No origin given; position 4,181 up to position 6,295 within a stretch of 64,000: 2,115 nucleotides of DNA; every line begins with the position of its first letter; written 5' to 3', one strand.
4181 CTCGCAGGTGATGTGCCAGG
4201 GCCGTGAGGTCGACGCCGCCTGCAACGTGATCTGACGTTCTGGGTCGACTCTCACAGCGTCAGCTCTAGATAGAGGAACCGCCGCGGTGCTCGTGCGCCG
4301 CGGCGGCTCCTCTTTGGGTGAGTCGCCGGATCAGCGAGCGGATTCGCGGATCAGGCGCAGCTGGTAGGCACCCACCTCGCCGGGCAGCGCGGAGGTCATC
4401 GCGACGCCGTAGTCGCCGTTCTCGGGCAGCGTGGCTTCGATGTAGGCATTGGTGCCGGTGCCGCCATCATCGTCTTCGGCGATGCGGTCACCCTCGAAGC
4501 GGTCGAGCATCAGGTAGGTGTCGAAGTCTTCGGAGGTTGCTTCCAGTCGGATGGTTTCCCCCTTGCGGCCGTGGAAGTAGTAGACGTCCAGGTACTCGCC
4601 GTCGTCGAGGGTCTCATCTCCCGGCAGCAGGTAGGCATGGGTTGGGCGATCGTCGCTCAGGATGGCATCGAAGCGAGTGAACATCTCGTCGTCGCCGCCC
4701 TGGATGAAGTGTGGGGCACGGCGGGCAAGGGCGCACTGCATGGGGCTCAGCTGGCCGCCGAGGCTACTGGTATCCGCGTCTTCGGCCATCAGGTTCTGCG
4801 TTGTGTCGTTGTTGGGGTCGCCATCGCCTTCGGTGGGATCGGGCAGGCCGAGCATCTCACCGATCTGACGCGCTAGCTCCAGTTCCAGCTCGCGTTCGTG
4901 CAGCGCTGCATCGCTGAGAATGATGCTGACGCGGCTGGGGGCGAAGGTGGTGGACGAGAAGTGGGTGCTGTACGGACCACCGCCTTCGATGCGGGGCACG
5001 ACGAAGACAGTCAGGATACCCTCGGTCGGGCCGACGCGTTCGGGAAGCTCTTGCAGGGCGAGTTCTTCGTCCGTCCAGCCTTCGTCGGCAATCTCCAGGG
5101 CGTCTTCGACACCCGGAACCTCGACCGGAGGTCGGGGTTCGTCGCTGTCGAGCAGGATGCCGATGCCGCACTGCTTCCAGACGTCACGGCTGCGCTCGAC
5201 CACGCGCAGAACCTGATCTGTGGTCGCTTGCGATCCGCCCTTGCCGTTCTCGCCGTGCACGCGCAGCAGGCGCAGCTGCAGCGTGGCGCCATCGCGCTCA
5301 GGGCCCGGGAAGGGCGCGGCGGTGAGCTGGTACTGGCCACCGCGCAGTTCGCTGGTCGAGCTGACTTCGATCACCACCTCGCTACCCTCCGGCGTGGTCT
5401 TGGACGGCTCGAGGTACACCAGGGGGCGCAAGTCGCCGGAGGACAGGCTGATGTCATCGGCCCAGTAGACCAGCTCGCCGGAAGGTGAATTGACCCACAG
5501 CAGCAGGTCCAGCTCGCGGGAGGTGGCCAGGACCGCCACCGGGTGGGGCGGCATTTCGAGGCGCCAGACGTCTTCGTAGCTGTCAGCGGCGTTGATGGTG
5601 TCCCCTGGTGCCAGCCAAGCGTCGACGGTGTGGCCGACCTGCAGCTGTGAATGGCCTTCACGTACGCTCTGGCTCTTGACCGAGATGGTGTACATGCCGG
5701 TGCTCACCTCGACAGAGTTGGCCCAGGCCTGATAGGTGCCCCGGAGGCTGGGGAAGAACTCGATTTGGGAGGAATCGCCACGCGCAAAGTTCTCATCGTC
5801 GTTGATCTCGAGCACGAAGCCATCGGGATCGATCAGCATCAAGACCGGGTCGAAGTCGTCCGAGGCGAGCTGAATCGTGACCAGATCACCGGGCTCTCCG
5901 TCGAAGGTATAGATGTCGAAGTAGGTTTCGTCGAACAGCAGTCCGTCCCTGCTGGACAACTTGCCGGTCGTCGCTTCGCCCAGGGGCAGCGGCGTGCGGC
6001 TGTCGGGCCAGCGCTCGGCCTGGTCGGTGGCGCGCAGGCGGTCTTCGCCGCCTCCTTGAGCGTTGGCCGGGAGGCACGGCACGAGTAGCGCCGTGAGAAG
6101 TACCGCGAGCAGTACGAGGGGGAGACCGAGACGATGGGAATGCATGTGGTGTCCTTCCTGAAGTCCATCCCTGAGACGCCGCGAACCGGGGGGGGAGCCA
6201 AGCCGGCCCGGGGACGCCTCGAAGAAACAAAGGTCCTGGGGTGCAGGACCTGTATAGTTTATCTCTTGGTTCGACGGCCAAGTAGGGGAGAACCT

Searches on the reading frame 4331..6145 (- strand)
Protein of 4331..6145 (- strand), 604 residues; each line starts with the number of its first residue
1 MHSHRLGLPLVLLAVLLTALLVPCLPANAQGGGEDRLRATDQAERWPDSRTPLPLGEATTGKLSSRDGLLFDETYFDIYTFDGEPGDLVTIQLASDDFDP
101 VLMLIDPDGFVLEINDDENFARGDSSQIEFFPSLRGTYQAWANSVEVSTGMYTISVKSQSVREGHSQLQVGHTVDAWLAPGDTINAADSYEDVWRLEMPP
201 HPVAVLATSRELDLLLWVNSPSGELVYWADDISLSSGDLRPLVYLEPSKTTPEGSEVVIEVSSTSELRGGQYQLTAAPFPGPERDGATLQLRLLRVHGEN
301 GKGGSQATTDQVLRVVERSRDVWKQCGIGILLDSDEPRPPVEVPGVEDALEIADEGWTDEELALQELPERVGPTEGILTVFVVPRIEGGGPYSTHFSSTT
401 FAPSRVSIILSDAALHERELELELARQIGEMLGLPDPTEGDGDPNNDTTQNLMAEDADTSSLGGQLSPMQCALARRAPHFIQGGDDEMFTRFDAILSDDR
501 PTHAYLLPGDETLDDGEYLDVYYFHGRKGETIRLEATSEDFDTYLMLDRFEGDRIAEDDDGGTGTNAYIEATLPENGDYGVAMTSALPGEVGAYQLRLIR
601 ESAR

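Call 3: search_protein_families(library=ncbifam, proteins=[window:4331-6145:-], max_evalue=1)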
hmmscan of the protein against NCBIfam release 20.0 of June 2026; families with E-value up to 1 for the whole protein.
window:4331-6145:- (604 aa): 0 families

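Call 4: search_protein_families(library=pfam, proteins=[window:4331-6145:-], max_evalue=1)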
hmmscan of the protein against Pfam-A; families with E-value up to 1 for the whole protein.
window:4331-6145:- (604 aa): 1 family
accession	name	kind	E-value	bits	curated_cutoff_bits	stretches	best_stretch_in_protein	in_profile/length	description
PF04151.21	PPC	-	2.2e-09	38.5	25.9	2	520-581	3-66/70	Bacterial pre-peptidase C-terminal domain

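Call 31: find_homologous_proteins(query=window:4331-6145:-, max_evalue=0.00001)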
Query window:4331-6145:- (604 aa): 2 proteins with E <= 0.00001 among 8000 candidates.
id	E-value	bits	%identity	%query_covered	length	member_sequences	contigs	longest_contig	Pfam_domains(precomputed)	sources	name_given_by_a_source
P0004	0.0e+0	1367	100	100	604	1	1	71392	PF04151.22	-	-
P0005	2.0e-16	78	27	31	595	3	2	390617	PF04151.22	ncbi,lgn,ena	-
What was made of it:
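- Tried and rejected: The downstream PPC protein is itself nearly an orphan, with a single 27%-identity hit (call 31), so it offered no conserved pairing to exploit.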
